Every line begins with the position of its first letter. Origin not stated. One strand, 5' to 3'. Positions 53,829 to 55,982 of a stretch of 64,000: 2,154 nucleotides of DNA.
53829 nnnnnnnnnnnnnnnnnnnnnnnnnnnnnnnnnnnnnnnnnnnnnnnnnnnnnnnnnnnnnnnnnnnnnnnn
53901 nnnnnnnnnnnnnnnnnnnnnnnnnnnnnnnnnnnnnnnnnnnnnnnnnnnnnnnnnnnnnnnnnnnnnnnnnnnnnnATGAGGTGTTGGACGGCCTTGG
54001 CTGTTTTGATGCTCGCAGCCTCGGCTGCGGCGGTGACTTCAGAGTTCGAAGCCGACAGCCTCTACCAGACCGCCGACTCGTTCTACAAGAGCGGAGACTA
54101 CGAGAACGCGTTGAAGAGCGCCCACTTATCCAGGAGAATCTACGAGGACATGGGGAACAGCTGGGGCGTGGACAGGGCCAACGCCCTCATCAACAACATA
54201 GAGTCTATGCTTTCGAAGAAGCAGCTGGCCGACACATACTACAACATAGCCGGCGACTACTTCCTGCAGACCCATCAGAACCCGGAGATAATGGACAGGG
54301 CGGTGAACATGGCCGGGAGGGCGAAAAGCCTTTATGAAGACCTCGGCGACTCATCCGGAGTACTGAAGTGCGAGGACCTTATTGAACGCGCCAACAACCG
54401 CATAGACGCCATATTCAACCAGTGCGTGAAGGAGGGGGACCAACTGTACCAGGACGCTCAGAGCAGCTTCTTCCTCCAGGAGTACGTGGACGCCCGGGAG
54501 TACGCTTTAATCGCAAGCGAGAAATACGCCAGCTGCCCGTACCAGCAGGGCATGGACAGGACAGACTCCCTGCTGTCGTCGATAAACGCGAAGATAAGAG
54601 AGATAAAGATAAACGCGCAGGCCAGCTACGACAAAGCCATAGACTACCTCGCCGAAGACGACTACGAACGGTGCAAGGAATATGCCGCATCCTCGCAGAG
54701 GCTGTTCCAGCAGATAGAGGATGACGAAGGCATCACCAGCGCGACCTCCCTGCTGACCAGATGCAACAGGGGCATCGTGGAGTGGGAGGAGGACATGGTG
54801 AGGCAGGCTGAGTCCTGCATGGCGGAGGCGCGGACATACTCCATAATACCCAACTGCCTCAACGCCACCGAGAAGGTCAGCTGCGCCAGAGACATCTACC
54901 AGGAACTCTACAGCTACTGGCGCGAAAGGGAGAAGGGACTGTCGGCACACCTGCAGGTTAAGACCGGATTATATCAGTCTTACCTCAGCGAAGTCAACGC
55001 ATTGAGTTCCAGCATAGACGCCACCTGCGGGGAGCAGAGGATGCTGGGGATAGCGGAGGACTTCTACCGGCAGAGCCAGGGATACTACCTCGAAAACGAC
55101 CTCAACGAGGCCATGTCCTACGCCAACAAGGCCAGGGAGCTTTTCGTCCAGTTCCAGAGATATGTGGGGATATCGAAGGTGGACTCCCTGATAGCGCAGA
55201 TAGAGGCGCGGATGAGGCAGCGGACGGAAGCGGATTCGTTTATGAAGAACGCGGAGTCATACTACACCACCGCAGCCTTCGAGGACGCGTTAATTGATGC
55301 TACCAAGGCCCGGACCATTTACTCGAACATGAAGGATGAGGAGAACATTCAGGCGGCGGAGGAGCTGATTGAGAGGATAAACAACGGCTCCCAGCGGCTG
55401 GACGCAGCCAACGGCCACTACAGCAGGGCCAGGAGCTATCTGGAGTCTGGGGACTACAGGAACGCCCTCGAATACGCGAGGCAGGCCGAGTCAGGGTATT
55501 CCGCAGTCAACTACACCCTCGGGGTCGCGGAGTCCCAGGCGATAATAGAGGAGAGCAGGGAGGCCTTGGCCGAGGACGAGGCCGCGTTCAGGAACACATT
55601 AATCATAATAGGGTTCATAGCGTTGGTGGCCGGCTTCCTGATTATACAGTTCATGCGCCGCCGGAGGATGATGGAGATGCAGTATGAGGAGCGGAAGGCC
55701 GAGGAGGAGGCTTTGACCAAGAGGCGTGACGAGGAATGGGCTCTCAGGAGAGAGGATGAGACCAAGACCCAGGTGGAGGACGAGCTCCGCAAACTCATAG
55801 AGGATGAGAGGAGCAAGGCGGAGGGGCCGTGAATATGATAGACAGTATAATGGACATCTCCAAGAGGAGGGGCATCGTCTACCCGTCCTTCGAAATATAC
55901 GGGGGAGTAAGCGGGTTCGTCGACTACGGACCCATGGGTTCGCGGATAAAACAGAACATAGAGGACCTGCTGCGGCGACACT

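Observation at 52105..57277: Surface-protein pair (FG-GAP propeller plus TPR-like helical repeat; pure helical-repeat paralogue) co-transcribed with glyS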

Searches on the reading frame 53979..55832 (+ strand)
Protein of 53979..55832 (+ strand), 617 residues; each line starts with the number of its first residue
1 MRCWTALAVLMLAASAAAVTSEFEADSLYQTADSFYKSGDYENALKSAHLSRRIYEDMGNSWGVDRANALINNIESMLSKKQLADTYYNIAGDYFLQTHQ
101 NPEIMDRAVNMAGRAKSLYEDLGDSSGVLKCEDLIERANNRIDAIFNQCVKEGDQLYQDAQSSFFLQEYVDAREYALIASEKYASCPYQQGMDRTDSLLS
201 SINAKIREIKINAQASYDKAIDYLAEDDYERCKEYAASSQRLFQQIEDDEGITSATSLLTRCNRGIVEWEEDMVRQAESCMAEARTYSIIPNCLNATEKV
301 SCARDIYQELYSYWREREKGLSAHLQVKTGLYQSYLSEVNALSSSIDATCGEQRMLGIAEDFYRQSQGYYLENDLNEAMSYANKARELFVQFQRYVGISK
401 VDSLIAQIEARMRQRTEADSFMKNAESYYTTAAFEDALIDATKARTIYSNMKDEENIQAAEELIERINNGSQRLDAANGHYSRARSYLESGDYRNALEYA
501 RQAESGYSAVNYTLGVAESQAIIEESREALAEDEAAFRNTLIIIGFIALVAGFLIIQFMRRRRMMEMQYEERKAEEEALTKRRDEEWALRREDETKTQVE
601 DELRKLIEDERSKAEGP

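Call 3: search_protein_families(library=pfam, proteins=[window:53979-55832:+], max_evalue=0.1)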
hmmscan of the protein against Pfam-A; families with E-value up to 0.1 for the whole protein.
window:53979-55832:+ (617 aa): 5 families
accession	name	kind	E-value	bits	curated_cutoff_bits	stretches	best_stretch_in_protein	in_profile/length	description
PF07719.23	TPR_2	-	0.00019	21.8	27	1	477-503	1-27/34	Tetratricopeptide repeat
PF04010.18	DUF357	-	0.001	19.5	29.4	0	466-499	23-56/73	Protein of unknown function (DUF357)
PF13424.12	TPR_12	-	0.0015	19.1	30.1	1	455-507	24-75/77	Tetratricopeptide repeat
PF00515.34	TPR_1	-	0.05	13.9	27.8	1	477-503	1-27/34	Tetratricopeptide repeat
PF12895.13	ANAPC3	-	0.082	13.6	27.2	0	455-530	3-76/82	Anaphase-promoting complex, cyclosome, subunit 3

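Call 11: find_homologous_proteins(query=window:53979-55832:+, max_evalue=0.001)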
Query window:53979-55832:+ (617 aa): 8 proteins with E <= 0.001 among 8000 candidates.
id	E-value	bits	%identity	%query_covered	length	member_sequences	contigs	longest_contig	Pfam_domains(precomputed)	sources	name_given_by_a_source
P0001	0.0e+0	1333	100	100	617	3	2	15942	-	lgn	-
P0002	1.1e-176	607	47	96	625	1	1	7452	-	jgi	jgi:hypothetical protein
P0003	1.5e-168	580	47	100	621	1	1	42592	-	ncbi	ncbi:MAG: hypothetical protein V1744_05645 [Candidatus Altiarchaeota archaeon]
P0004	4.0e-163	562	45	96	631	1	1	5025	-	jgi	jgi:hypothetical protein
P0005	4.1e-153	529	42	96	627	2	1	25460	-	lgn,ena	-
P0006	3.1e-132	460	40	100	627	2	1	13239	-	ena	-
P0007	5.3e-120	420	38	98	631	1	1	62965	-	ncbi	ncbi:MAG: hypothetical protein ABIH11_04595 [Candidatus Altiarchaeota archaeon]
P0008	8.9e-74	267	30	99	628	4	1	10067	PF13424.13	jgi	-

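Call 12: find_encoding_contigs(protein=P0003, flank=8000, max_places=3)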
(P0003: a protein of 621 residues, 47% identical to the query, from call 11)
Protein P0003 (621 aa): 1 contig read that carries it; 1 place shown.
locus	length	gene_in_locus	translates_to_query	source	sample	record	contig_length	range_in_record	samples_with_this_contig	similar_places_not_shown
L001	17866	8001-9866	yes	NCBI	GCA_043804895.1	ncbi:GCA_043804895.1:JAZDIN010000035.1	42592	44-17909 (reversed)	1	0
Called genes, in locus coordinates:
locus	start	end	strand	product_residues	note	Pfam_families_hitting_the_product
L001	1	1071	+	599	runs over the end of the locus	PF05693:Glycogen_syn, PF00534:Glycos_transf_1 (faint), PF13692:Glyco_trans_1_4 (faint)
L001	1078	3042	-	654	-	PF12439:GDE_N, PF06202:GDE_C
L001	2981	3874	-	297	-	PF00091:Tubulin, PF12327:FtsZ_C (weak)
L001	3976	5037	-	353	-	-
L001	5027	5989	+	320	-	PF01087:GalP_UDP_transf, PF01230:HIT (faint), PF16268:DUF4921 (weak), PF16285:DUF4931_N, PF11969:DcpS_C (weak)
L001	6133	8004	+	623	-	PF13517:FG-GAP_3 (faint), PF13570:Beta-prop_ACSF4 (faint), PF14783:BBS2_Mid (faint), PF25292:Beta-prop_CGLA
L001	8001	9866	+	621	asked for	-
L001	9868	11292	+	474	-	PF00587:tRNA-synt_2b, PF03129:HGTP_anticodon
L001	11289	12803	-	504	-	PF00483:NTP_transferase, PF12804:NTP_transf_3, PF00132:Hexapep (faint), PF25084:LbH_EIF2B (weak), PF25087:GMPPB_C, PF19027:DUF5752 (faint)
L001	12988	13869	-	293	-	PF01259:SAICAR_synt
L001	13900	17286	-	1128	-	-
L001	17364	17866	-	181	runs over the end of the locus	?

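Call 13: find_encoding_contigs(protein=P0007, flank=8000, max_places=3)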
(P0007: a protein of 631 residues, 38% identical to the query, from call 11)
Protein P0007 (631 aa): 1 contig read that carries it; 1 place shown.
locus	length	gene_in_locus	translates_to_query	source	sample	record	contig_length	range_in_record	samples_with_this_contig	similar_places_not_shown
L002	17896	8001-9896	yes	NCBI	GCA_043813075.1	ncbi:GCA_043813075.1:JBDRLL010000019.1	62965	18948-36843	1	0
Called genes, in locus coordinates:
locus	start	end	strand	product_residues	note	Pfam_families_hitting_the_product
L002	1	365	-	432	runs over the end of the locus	PF07690:MFS_1, PF13347:MFS_2, PF07690:MFS_1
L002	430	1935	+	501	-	PF01875:Memo, PF01871:AMMECR1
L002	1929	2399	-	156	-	-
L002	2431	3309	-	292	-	PF00091:Tubulin, PF12327:FtsZ_C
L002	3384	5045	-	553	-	-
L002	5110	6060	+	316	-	PF01087:GalP_UDP_transf, PF16268:DUF4921 (faint), PF16285:DUF4931_N (weak), PF11969:DcpS_C (faint), PF01230:HIT (faint), PF02744:GalP_UDP_tr_C (weak)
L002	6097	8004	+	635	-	PF13517:FG-GAP_3 (faint), PF01839:FG-GAP (faint), PF23743:Beta-prop_BBS7 (faint), PF25292:Beta-prop_CGLA (weak)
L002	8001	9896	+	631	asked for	-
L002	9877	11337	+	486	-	PF00587:tRNA-synt_2b, PF03129:HGTP_anticodon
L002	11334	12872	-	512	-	PF00483:NTP_transferase, PF12804:NTP_transf_3, PF25084:LbH_EIF2B (weak), PF00132:Hexapep (faint), PF25087:GMPPB_C, PF19027:DUF5752 (weak)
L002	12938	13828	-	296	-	PF01259:SAICAR_synt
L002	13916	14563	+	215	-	PF13489:Methyltransf_23, PF01728:FtsJ (weak), PF13649:Methyltransf_25, PF13847:Methyltransf_31, PF08241:Methyltransf_11, PF08242:Methyltransf_12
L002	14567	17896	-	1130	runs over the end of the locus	PF13360:PQQ_2, PF13570:Beta-prop_ACSF4, PF13360:PQQ_2, PF13570:Beta-prop_ACSF4, PF13360:PQQ_2, PF07705:CARDB, PF13360:PQQ_2, PF13570:Beta-prop_ACSF4, +13 more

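Call 14: find_encoding_contigs(protein=P0008, flank=8000, max_places=3)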
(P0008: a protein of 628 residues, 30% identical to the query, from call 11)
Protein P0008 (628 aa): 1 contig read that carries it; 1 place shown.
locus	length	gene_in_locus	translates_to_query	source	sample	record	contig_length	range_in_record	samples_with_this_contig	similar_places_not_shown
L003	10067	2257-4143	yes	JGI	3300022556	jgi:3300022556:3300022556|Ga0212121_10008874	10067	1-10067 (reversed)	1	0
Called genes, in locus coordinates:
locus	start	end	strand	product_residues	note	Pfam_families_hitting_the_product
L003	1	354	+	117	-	?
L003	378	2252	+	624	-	PF01839:FG-GAP (faint), PF13517:FG-GAP_3 (faint), PF15907:Itfg2 (faint), PF13360:PQQ_2 (weak), PF13570:Beta-prop_ACSF4, PF14783:BBS2_Mid (weak), PF25292:Beta-prop_CGLA (weak)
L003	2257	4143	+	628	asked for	PF13424:TPR_12 (faint)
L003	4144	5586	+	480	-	PF00587:tRNA-synt_2b, PF03129:HGTP_anticodon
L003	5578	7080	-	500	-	PF00483:NTP_transferase, PF12804:NTP_transf_3, PF00132:Hexapep, PF25087:GMPPB_C, PF25084:LbH_EIF2B, PF19027:DUF5752 (weak)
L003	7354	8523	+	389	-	PF08323:Glyco_transf_5 (weak), PF13439:Glyco_transf_4, PF13579:Glyco_trans_4_4, PF08323:Glyco_transf_5, PF20706:GT4-conflict, PF00534:Glycos_transf_1, PF13692:Glyco_trans_1_4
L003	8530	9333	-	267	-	-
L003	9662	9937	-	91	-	-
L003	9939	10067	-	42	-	?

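Call 15: find_encoding_contigs(protein=P0005, flank=8000, max_places=3)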
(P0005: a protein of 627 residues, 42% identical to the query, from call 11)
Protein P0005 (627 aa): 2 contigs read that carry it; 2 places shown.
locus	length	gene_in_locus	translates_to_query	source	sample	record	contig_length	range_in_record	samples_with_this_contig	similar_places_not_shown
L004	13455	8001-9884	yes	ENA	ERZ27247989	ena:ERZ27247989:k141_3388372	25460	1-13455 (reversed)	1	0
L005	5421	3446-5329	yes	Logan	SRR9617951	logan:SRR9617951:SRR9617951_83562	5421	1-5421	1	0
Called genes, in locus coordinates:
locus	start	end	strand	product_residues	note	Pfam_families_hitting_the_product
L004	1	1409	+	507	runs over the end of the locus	PF01875:Memo, PF01871:AMMECR1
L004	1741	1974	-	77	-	PF10884:DUF2683 (weak)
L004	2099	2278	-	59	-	PF02416:TatA_B_E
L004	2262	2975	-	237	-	PF00902:TatC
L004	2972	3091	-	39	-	PF02416:TatA_B_E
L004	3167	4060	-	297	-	PF00091:Tubulin, PF12327:FtsZ_C (weak)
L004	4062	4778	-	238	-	-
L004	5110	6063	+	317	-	PF01087:GalP_UDP_transf, PF01230:HIT (faint), PF16285:DUF4931_N (weak), PF16268:DUF4921, PF02744:GalP_UDP_tr_C (weak)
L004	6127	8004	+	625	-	PF13360:PQQ_2 (faint), PF23743:Beta-prop_BBS7 (faint), PF01839:FG-GAP (faint), PF13517:FG-GAP_3 (weak), PF25292:Beta-prop_CGLA, PF13570:Beta-prop_ACSF4 (weak), PF25292:Beta-prop_CGLA (weak), PF13517:FG-GAP_3 (weak), +1 more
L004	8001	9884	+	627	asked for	-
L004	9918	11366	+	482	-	PF00587:tRNA-synt_2b, PF03129:HGTP_anticodon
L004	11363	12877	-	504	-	PF00483:NTP_transferase, PF12804:NTP_transf_3, PF24894:Hexapep_GlmU (faint), PF00132:Hexapep (faint), PF25084:LbH_EIF2B, PF25087:GMPPB_C, PF19027:DUF5752 (faint)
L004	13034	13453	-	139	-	?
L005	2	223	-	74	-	?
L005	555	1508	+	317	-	PF01087:GalP_UDP_transf, PF01230:HIT (faint), PF16285:DUF4931_N (weak), PF16268:DUF4921, PF02744:GalP_UDP_tr_C (weak)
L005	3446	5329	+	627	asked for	-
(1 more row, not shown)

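Call 16: find_encoding_contigs(protein=P0006, flank=8000, max_places=3)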
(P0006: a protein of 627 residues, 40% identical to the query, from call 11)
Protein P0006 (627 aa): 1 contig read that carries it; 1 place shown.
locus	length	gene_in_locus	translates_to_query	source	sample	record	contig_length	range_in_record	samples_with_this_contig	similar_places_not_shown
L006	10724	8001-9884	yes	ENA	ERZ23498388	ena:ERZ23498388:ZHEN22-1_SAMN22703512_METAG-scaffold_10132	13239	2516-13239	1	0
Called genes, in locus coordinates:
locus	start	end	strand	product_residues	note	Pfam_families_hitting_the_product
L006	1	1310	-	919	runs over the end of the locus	PF01326:PPDK_N, PF00391:PEP-utilizers, PF02896:PEP-utilizers_C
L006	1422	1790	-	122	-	PF00543:P-II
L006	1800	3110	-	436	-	PF00909:Ammonium_transp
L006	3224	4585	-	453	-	PF00070:Pyr_redox (faint), PF00890:FAD_binding_2, PF01266:DAO, PF01494:FAD_binding_3 (weak), PF01593:Amino_oxidase, PF03486:HI0933_like (weak), PF12831:FAD_oxidored, PF13450:NAD_binding_8, +2 more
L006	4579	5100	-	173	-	PF01864:CarS-like, PF01148:CTP_transf_1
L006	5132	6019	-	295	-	PF00091:Tubulin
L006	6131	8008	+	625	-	PF16743:PliI (faint), PF01839:FG-GAP (faint), PF13517:FG-GAP_3 (faint), PF25292:Beta-prop_CGLA (weak)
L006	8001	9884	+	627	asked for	-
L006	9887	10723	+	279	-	?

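Call 28: predict_structure(alignment_id=A1)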
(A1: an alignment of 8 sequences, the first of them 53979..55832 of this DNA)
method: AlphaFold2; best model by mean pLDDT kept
length: 617 residues; sequences in the alignment: 8
mean_pLDDT: 87.8   pTM: 0.44
mean pLDDT of the five models: 87.8, 85.9, 84.7, 84.6, 83.9
residues with pLDDT >= 90: 406; 70-90: 148; 50-70: 52; < 50: 11
segments of 3 or more residues with pLDDT < 50: 1-5, 615-617
pLDDT, mean of each block of 10 residues (from residue 1): 49 52 85 92 93 88 93 94 95 83 89 96 94 94 90 96 96 96 89 95 97 98 95 97 96 97 94 96 89 84 96 91 91 95 83 77 93 90 89 88 94 92 95 94 95 91 95 95 95 94 94 92 92 77 71 72 69 71 70 70 69 49
secondary structure, 60 per line:
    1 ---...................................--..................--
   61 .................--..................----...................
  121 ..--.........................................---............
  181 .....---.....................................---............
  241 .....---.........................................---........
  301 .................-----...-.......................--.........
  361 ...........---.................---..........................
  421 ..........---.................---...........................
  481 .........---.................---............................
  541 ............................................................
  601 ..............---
elements in order: H4-38 H41-58 H61-77 H80-97 H102-122 H125-165 H169-185 H189-225 H229-245 H249-289 H293-317 H327-349 H352-371 H375-391 H395-430 H434-450 H454-489 H493-509 H513-614

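Call 30: fold_search(model_id=the predicted structure, library=pdb)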
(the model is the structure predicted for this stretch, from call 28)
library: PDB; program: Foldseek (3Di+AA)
matches with E <= 10: 857; with E <= 0.001: 47
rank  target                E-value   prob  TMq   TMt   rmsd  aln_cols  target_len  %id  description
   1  7rdr_A                1.3e-07  1.00  0.10  0.13  30.9       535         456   11  Circular tandem repeat protein with novel repeat topology and enhanced subunit contact surfaces (released 2021-09-01)
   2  3sf4_A                5.4e-06  1.00  0.10  0.16  32.6       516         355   10  Crystal structure of the complex between the conserved cell polarity proteins Inscuteable and LGN (released 2011-11-23)
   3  9rtt_Q                5.8e-06  0.99  0.09  0.07  36.2       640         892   13  Activated Elongation Complex with IWS1 and ELOF1 (released 2025-09-03)
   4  3sf4_B                9.9e-06  1.00  0.10  0.17  34.0       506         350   10  Crystal structure of the complex between the conserved cell polarity proteins Inscuteable and LGN (released 2011-11-23)
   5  7t7t_A                1.1e-05  1.00  0.13  0.15  30.8       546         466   11  Structure of TSK/BRU1 bound to histone H3.1 (released 2022-03-30)
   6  6xr1                  1.2e-05  1.00  0.11  0.13  35.4       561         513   15  Computationally designed right-handed alpha/alpha single-chain toroid with 9 repeats (released 2021-07-14)
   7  3sf4_C                2.3e-05  1.00  0.10  0.16  32.5       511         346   10  Crystal structure of the complex between the conserved cell polarity proteins Inscuteable and LGN (released 2011-11-23)
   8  5a7d_H                2.3e-05  1.00  0.10  0.15  31.3       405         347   14  Tetrameric assembly of LGN with Inscuteable (released 2016-08-03)
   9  9pkq_A                2.7e-05  0.99  0.10  0.12  35.4       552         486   13  Structure of the cytoplasmic domain of unliganded human Tom70, open and closed conformations (released 2026-03-18)
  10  4a1s_B                3.0e-05  1.00  0.10  0.16  33.2       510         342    9  Crystallographic structure of the Pins:Insc complex (released 2012-03-28)
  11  4a1s_A                3.0e-05  1.00  0.10  0.16  32.7       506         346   10  Crystallographic structure of the Pins:Insc complex (released 2012-03-28)
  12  9hvq_Q                3.0e-05  0.99  0.10  0.08  34.7       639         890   13  Structure of the transcribing Pol II-DSIF-PAF-SPT6-RECQL5 complex (released 2025-07-16)
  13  5a7d_G                3.2e-05  1.00  0.09  0.15  32.4       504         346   11  Tetrameric assembly of LGN with Inscuteable (released 2016-08-03)
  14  9qhb                  3.2e-05  1.00  0.07  0.13  28.6       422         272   16  Crystal structure of 16-repeat CTPR protein with eliminated coordination sites (released 2025-10-22)
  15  5a7d_F                3.4e-05  1.00  0.10  0.16  32.4       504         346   11  Tetrameric assembly of LGN with Inscuteable (released 2016-08-03)
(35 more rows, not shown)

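Call 38: search_protein_families(library=ncbifam, proteins=[window:53979-55832:+], max_evalue=0.01)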
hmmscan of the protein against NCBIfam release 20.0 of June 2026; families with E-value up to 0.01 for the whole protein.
window:53979-55832:+ (617 aa): 2 families
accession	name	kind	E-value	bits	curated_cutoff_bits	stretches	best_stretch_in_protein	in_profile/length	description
NF058618.1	transduce_GlnX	subfamily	0.00039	19.7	250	1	419-556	280-398/413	GlnX family signal transduction membrane protein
NF007273.0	PRK09730.1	equivalog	0.0023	17.3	406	0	82-148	20-86/247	SDR family oxidoreductase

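Call 46: find_related_loci(query=A4, collection=genome_contigs, flank=6000)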
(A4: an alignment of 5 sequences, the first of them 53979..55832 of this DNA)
Query A4 (617 aa) in genome_contigs; peptide patterns used: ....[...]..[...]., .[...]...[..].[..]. (x = any residue, [..] = any of these).
11 stretches matched a pattern; 2 encode a relative of the query (tblastn E <= 1e-3); 2 distinct loci.
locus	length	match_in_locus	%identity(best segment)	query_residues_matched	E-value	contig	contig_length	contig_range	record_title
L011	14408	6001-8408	47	2-615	0e+0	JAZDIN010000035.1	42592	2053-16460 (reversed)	MAG: Candidatus Altiarchaeota archaeon isolate MEGAHIT-group-0.401 k141_4750343, whole genome shotgun sequence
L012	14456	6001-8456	44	21-615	8e-158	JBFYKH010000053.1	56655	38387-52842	MAG: Candidatus Altiarchaeota archaeon isolate PPR_0001 k121_6847059, whole genome shotgun sequence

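Call 79: search_solved_structures(query=A1, max_evalue=0.01, show_alignments=0)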
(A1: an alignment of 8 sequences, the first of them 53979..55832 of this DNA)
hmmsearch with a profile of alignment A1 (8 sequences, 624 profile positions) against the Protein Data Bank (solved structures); distinct sequences matched with E-value up to 0.01: 1.
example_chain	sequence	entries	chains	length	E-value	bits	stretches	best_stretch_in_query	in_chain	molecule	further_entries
8ro0_J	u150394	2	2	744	0.00051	21.8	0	435-499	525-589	TPR_REGION domain-containing protein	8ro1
